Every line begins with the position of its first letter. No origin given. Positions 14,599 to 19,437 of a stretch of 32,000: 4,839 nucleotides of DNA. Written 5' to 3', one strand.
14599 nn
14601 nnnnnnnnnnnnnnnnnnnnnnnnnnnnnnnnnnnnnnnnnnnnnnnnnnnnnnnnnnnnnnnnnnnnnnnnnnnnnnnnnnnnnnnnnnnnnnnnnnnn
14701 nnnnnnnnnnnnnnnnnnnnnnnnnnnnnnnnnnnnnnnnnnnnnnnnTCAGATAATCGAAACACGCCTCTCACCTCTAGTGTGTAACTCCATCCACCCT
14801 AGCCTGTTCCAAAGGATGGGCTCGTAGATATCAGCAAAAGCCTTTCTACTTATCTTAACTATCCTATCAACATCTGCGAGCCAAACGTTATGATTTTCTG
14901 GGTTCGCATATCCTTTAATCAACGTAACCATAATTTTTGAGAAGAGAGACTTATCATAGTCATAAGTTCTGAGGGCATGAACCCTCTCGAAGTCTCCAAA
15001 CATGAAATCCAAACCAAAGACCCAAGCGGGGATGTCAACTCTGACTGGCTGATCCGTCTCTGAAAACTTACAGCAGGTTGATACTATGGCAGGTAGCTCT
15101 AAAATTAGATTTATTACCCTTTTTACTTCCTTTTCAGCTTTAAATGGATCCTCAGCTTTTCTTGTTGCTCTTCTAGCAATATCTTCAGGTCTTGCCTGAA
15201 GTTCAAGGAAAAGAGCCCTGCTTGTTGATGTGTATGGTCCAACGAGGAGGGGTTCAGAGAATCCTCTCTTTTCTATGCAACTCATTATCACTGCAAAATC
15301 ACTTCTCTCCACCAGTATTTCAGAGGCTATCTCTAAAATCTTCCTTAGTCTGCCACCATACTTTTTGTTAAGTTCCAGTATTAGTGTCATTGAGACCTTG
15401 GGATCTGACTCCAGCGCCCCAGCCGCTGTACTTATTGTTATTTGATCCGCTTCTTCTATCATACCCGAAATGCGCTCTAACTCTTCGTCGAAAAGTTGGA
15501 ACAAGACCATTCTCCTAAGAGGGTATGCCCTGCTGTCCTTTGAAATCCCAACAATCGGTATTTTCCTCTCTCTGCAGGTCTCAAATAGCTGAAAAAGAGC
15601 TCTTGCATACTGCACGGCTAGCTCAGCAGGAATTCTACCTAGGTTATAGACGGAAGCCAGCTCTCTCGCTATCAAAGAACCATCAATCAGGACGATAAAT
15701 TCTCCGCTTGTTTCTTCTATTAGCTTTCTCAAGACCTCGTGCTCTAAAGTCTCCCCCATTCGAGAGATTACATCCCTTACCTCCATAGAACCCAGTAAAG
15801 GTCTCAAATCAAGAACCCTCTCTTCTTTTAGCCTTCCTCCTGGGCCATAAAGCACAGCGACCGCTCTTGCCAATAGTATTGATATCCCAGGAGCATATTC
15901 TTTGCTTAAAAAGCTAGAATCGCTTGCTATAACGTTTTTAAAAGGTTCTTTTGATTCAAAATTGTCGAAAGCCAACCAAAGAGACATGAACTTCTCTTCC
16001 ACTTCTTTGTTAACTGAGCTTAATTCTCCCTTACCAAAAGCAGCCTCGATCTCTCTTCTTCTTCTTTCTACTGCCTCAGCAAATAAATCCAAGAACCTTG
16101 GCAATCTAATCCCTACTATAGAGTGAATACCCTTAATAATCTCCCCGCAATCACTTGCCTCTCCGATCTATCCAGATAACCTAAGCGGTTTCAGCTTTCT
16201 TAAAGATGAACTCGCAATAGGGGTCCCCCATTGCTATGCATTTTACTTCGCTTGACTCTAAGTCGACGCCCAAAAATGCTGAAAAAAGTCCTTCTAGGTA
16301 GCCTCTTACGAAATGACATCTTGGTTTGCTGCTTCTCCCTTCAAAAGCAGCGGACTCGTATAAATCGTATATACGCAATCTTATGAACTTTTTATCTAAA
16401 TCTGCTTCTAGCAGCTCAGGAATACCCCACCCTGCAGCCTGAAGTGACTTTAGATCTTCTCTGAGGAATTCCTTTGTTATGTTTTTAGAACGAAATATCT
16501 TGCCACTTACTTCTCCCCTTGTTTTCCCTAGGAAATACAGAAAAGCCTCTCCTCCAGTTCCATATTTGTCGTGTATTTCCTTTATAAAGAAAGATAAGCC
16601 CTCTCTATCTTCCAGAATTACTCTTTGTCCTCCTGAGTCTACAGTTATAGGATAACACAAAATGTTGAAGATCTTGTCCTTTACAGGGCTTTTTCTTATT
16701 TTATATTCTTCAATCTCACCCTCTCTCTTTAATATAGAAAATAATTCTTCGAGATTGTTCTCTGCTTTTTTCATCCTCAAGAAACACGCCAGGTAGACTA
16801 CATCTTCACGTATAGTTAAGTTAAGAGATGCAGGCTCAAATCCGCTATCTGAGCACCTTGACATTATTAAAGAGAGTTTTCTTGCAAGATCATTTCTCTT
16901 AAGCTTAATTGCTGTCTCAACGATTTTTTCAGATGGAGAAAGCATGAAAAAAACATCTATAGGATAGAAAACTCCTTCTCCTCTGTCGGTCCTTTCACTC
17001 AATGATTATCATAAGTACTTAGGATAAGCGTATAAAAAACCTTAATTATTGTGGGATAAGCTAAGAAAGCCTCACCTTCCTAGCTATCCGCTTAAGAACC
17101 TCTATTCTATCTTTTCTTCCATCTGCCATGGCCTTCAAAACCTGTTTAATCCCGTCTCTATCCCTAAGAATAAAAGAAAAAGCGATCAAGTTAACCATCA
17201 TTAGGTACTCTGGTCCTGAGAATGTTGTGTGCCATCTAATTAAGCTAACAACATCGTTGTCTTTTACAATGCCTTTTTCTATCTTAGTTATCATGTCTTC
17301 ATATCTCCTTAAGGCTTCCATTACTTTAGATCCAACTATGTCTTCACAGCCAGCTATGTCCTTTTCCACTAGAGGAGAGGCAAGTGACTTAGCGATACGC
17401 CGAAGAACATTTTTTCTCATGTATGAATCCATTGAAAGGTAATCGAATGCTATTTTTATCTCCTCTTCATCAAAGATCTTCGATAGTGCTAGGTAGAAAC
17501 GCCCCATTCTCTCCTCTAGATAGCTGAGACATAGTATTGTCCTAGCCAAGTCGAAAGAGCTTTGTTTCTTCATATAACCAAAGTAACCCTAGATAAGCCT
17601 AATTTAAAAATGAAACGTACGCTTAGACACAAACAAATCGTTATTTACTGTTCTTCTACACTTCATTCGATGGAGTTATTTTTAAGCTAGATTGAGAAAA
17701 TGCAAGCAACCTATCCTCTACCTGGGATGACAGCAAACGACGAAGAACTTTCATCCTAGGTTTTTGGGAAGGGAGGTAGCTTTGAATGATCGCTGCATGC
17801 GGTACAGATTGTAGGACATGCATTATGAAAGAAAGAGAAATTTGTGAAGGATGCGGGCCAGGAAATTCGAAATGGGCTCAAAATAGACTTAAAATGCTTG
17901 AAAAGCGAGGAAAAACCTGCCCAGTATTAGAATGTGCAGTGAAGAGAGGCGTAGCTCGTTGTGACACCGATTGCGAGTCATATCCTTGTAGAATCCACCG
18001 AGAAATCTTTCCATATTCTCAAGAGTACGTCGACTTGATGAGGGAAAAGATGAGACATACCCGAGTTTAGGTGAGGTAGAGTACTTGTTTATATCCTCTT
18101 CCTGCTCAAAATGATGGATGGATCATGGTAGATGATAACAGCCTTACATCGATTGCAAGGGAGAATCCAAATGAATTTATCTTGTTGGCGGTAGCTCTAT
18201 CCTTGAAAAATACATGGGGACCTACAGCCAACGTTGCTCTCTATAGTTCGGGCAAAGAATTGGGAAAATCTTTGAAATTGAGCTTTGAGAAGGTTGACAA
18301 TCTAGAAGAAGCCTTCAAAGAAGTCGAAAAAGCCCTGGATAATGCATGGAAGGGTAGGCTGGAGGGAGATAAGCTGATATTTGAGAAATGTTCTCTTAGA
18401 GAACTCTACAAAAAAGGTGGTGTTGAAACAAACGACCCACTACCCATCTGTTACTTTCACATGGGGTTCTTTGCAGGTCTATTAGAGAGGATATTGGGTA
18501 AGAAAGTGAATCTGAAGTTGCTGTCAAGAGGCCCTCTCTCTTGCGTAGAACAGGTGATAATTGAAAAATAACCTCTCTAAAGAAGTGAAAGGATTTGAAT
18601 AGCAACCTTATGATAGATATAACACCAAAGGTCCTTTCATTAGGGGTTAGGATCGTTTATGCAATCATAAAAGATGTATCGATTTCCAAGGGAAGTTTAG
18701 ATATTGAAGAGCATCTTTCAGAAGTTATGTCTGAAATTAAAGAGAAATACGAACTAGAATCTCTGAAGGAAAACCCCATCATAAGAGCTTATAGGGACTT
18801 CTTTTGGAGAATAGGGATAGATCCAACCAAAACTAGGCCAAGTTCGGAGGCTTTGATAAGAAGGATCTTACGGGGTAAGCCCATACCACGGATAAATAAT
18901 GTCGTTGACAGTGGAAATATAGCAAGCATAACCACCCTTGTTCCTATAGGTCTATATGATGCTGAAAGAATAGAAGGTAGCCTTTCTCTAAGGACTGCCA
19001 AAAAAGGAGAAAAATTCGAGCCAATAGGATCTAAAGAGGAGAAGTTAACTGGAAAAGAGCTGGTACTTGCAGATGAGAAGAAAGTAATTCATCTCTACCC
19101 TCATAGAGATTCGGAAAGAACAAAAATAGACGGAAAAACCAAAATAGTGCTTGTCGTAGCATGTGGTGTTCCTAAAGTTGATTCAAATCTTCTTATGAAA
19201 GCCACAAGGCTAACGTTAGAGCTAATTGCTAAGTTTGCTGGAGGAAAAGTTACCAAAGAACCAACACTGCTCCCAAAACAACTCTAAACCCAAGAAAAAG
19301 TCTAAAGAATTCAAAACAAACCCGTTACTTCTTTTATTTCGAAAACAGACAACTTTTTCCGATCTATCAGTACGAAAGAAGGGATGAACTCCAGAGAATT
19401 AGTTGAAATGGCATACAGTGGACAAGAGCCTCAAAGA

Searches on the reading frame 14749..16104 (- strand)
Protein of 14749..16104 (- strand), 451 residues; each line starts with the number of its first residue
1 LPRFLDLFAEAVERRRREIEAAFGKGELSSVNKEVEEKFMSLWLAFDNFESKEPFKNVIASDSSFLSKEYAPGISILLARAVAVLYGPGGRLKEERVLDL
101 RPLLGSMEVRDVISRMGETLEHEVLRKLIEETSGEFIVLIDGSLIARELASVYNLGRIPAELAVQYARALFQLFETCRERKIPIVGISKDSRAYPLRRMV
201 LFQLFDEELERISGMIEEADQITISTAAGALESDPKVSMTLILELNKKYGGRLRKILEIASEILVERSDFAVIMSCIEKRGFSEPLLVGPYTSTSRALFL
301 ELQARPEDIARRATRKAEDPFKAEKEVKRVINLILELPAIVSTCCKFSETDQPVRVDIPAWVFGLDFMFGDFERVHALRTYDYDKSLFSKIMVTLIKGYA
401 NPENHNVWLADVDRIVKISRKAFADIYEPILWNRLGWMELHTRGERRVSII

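Call 4: search_protein_families(library=pfam, proteins=[window:14749-16104:-], max_evalue=0.01)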
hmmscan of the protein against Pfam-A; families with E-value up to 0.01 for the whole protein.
window:14749-16104:- (451 aa): 1 family
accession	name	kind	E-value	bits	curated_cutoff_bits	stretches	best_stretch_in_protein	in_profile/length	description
PF09376.16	NurA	-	2.1e-15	57.4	21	1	57-418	2-254/254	NurA domain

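Call 6: search_protein_families(library=ncbifam, proteins=[window:14749-16104:-], max_evalue=0.01)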
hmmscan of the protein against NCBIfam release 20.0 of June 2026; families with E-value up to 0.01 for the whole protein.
window:14749-16104:- (451 aa): 0 families

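Call 64: search_protein_families(library=padloc, proteins=[window:14749-16104:-], max_evalue=0.001)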
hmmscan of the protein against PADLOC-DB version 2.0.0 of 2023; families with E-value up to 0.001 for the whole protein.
window:14749-16104:- (451 aa): 0 families

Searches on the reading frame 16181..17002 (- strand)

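Call 36: search_protein_families(library=pfam, proteins=[window:16181-17002:-], max_evalue=0.001)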
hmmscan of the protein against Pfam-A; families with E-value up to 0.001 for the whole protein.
window:16181-17002:- (273 aa): 1 family
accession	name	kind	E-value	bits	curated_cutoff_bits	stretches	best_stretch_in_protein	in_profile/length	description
PF02830.23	V4R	-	6.2e-14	52.3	31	1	217-268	8-61/62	V4R domain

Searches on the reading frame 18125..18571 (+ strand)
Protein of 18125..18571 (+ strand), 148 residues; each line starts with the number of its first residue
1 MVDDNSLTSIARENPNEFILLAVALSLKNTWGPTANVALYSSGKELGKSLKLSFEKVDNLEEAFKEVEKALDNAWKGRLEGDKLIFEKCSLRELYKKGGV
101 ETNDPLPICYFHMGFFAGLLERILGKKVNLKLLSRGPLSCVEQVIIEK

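Call 36: search_protein_families(library=pfam, proteins=[window:18125-18571:+], max_evalue=0.001)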
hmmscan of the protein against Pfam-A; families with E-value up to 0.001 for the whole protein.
window:18125-18571:+ (148 aa): 1 family
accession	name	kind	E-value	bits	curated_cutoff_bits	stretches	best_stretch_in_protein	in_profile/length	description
PF02830.23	V4R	-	4.4e-05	23.9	31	1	107-129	20-42/62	V4R domain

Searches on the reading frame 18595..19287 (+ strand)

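Call 36: search_protein_families(library=pfam, proteins=[window:18595-19287:+], max_evalue=0.001)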
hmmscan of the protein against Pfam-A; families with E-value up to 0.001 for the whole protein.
window:18595-19287:+ (230 aa): 1 family
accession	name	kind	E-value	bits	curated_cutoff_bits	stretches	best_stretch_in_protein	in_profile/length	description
PF03483.22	B3_4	-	1e-34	120.1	29.3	1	65-216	1-174/174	B3/4 domain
